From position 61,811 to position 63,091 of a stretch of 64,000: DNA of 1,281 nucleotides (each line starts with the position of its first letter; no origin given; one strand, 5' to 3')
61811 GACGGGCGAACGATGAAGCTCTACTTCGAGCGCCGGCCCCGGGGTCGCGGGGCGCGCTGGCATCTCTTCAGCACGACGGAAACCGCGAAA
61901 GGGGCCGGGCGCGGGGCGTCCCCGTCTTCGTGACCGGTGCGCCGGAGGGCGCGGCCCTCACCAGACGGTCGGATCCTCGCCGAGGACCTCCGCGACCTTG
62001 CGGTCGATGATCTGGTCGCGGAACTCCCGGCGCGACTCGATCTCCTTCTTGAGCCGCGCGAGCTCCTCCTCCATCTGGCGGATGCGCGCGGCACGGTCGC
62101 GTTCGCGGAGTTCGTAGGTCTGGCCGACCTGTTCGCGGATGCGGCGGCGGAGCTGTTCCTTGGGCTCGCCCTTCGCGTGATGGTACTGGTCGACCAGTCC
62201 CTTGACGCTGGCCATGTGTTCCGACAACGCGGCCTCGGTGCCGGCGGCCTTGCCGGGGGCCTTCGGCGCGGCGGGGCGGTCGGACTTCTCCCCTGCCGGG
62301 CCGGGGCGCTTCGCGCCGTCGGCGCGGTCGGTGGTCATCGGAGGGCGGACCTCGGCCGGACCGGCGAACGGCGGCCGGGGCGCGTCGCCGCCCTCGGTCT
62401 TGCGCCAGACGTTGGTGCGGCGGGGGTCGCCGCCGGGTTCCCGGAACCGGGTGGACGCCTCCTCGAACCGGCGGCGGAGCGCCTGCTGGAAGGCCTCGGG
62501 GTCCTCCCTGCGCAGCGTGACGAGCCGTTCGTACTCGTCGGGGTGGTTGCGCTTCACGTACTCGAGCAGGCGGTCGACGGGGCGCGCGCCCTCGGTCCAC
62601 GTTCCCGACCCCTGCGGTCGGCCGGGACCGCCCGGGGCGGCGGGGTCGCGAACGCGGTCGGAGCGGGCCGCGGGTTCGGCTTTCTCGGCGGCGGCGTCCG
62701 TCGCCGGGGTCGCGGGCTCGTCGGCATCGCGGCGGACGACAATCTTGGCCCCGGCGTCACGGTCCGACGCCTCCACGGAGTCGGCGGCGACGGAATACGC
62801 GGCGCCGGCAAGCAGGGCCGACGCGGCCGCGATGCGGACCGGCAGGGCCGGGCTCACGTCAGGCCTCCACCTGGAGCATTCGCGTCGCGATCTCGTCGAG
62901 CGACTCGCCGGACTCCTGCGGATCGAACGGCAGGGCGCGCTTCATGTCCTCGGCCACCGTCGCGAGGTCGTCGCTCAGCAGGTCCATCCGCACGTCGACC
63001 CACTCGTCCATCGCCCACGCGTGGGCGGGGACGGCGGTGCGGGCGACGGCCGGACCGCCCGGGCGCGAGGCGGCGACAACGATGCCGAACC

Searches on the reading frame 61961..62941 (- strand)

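Call 20: search_protein_families(library=pfam, proteins=[window:61961-62941:-], max_evalue=0.001)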
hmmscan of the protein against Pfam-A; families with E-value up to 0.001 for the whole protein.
window:61961-62941:- (327 aa): 0 families

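Call 83: search_protein_families(library=pfam, proteins=[window:61961-62857:-], max_evalue=0.01)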
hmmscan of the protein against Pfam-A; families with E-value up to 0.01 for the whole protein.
window:61961-62857:- (299 aa): 1 family
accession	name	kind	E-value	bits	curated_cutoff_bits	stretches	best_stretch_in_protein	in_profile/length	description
PF15742.10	DUF4686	-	0.0065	16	31.3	1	218-285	268-330/384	Domain of unknown function (DUF4686)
